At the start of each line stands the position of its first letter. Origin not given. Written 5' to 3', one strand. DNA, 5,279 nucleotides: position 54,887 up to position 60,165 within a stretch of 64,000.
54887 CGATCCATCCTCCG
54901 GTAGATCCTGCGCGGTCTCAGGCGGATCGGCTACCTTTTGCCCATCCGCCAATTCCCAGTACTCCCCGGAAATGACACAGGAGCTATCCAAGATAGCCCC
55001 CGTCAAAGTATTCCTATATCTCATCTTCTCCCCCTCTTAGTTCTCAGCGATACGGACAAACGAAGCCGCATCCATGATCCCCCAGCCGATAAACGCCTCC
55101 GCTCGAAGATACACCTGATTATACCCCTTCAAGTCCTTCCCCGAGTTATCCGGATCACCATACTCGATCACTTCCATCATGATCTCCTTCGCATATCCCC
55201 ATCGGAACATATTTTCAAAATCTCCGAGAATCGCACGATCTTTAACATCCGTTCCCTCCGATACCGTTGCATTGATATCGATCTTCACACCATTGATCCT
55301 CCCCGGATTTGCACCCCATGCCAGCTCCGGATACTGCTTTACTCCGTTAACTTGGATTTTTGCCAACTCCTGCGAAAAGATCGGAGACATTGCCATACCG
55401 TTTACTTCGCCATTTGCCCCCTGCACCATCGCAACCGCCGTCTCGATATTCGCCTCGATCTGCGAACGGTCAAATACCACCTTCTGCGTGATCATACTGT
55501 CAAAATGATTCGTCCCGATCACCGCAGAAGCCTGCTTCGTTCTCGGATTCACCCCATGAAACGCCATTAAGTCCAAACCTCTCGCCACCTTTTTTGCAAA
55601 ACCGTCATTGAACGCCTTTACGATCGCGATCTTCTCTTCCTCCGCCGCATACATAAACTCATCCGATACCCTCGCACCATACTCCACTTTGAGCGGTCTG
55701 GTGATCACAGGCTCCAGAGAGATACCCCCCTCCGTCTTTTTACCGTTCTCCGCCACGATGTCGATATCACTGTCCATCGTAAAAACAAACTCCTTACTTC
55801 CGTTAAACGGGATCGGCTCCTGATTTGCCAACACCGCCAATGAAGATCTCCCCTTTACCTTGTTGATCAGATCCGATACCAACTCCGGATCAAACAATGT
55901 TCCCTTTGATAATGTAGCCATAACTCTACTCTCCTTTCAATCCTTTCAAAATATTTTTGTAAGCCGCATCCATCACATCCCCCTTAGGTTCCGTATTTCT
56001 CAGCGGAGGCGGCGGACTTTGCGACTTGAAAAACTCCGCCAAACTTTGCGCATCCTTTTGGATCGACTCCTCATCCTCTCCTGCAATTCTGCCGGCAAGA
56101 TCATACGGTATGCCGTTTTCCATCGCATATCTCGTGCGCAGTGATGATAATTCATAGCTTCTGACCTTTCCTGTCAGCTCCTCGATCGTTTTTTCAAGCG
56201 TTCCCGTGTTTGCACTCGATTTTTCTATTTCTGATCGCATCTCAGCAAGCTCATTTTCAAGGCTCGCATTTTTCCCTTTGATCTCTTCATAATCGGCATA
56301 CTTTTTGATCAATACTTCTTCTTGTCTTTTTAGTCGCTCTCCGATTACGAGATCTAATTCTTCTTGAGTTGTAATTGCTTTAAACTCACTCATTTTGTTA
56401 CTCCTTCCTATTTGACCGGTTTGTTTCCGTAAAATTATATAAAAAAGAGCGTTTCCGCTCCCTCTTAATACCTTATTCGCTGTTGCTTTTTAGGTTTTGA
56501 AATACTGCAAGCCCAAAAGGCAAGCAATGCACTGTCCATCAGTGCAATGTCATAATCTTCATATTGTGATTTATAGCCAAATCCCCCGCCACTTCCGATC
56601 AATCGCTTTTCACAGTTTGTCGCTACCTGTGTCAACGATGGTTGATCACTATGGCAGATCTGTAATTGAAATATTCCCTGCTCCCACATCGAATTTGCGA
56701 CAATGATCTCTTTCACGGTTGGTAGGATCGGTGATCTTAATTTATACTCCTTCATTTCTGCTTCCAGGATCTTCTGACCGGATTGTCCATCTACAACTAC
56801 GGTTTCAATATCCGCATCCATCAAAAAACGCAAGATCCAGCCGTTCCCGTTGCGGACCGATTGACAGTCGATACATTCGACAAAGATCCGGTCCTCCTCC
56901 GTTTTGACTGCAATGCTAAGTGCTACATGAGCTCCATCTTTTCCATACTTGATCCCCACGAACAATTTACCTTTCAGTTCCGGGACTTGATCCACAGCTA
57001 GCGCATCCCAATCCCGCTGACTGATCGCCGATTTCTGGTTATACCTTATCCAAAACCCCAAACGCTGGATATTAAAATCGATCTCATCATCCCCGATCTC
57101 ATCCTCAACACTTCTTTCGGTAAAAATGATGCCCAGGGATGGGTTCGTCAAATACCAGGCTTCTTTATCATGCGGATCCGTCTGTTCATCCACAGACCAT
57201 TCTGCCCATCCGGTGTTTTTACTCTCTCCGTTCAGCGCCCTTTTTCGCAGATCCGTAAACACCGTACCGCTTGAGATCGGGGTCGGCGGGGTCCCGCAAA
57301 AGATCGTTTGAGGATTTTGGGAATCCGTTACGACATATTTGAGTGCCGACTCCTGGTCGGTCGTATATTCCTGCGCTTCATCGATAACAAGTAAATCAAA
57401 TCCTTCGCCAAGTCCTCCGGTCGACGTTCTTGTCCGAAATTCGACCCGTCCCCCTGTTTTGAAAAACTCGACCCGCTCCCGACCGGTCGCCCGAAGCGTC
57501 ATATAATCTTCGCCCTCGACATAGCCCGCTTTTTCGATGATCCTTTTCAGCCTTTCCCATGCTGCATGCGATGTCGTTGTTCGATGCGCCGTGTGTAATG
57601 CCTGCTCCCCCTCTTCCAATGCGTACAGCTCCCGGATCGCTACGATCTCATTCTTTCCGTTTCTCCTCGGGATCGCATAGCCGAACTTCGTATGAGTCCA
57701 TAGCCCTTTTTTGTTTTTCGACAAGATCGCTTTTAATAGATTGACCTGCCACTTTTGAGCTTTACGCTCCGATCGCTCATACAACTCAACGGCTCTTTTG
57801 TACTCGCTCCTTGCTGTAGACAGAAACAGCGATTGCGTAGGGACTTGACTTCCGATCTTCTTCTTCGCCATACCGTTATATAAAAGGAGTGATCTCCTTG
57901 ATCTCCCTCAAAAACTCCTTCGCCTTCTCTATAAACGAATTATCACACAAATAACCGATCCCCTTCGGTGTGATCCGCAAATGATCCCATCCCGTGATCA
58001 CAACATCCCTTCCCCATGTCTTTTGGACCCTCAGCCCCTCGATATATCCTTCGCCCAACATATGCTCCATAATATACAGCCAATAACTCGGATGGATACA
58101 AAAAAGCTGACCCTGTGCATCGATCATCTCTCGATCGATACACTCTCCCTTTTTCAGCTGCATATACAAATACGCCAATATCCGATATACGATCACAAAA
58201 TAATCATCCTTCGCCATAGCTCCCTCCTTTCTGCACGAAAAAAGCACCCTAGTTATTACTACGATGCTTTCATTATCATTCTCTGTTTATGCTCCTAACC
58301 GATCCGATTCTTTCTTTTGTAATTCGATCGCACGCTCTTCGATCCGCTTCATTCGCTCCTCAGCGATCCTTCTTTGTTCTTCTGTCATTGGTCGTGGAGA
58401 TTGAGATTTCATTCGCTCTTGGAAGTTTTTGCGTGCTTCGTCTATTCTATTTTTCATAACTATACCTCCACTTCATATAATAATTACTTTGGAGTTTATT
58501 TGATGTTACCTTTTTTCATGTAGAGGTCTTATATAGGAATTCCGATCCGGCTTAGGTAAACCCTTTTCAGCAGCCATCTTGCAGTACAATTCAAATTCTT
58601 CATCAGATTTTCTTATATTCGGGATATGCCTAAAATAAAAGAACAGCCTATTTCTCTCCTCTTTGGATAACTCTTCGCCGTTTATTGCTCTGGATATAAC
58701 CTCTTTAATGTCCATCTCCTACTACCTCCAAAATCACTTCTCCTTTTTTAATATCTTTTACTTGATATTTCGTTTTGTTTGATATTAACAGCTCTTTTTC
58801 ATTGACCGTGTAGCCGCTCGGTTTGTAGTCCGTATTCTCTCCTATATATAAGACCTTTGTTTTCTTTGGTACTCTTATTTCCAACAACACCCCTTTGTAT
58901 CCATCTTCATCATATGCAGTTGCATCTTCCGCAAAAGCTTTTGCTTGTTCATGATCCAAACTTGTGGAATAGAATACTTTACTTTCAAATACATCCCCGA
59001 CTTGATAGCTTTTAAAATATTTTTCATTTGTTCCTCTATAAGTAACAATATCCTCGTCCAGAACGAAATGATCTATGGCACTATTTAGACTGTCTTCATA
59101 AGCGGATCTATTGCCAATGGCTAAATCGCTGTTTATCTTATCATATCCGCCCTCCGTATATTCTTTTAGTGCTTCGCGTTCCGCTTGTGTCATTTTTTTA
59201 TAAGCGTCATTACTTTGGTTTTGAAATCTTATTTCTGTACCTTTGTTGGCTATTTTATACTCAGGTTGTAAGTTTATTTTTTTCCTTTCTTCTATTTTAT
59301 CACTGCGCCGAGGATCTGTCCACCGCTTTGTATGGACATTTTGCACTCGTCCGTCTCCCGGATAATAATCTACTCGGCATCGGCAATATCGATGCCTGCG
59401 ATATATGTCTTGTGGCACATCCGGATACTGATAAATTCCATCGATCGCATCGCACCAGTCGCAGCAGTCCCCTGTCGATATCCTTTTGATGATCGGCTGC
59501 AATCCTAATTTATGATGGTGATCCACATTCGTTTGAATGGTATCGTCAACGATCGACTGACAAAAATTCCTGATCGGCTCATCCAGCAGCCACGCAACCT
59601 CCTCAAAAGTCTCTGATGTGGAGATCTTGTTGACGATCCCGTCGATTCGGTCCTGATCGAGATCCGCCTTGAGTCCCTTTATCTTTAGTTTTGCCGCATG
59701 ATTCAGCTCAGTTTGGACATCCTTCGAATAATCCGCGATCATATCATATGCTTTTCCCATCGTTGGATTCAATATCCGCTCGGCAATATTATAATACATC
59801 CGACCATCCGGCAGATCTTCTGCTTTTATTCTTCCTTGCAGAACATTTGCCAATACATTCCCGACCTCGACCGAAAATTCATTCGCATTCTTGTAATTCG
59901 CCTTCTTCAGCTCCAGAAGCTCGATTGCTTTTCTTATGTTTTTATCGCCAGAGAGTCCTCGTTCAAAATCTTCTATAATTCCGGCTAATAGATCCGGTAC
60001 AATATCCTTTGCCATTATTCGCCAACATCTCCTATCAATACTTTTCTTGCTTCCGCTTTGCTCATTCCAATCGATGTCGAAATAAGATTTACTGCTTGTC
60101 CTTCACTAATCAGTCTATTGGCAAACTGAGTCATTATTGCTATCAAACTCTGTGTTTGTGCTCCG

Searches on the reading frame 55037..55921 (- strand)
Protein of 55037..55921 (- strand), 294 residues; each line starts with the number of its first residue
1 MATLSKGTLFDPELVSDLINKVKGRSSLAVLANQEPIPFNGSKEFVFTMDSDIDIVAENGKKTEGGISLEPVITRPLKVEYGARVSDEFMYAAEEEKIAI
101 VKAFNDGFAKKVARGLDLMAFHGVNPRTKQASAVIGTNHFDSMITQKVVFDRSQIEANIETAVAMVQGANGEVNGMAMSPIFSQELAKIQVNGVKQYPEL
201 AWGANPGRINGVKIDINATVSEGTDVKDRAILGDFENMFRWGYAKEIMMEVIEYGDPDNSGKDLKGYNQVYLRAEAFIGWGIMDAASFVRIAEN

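Call 31: search_protein_families(library=phrogs, proteins=[window:55037-55921:-], max_evalue=0.001)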
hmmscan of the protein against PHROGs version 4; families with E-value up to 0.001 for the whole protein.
window:55037-55921:- (294 aa): 3 families
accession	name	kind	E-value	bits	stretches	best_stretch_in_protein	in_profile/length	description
phrog_32396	-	unknown function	6.1e-47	160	1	3-112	2-111/116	-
phrog_10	-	head and packaging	1.9e-38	134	1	5-291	364-633/752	major head protein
phrog_24649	-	unknown function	4.8e-32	110.9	1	4-64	5-65/69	-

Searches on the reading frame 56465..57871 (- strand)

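Call 31: search_protein_families(library=phrogs, proteins=[window:56465-57871:-], max_evalue=0.001)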
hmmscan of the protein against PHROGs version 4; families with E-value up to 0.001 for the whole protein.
window:56465-57871:- (468 aa): 4 families
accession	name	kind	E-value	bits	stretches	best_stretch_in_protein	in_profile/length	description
phrog_17688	-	unknown function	4.8e-113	378.3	1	2-286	5-289/290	-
phrog_9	-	head and packaging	2.1e-70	239.6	1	2-465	56-673/812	terminase large subunit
phrog_2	-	head and packaging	7.6e-11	42.5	1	39-456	267-593/807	terminase large subunit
phrog_3167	-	unknown function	0.00016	22.4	1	88-171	32-112/124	-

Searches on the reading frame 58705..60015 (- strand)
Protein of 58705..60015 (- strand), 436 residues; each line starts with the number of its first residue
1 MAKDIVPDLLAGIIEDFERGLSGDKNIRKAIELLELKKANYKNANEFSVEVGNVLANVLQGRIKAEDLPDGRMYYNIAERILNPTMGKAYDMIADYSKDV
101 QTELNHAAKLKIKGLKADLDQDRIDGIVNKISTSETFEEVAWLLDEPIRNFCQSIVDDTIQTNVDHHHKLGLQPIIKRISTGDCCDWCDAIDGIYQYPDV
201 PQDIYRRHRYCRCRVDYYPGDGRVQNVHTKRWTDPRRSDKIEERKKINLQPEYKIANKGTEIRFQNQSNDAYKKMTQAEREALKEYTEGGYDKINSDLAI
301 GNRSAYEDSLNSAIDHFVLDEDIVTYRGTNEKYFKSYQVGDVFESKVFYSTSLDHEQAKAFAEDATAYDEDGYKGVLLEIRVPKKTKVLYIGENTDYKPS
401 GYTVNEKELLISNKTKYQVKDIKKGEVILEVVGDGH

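Call 31: search_protein_families(library=phrogs, proteins=[window:58705-60015:-], max_evalue=0.001)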
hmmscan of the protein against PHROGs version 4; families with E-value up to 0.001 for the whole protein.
window:58705-60015:- (436 aa): 8 families
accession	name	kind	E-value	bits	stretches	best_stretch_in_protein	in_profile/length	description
phrog_2494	-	head and packaging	1.4e-110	371.3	1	1-392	1-372/399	minor head protein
phrog_7104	-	unknown function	3.6e-100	336.9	1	1-290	1-289/463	-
phrog_8561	-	unknown function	2e-74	252.2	1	1-243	1-243/497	-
phrog_595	-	head and packaging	4.7e-10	40.4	1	180-430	254-508/513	head maturation protease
phrog_3895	-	moron, auxiliary metabolic gene and host takeover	7.8e-07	30.1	1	319-428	215-327/340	ADP-ribosyltransferase exoenzyme toxin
phrog_802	-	moron, auxiliary metabolic gene and host takeover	9.9e-07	28.8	1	246-351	388-497/674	Alt-like RNA polymerase ADP-ribosyltransferase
phrog_25015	-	unknown function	0.00043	21.5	1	32-61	13-42/85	-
phrog_832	-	DNA, RNA and nucleotide metabolism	0.00061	18.4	1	263-424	1245-1420/1480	RNA polymerase ADP-ribosylase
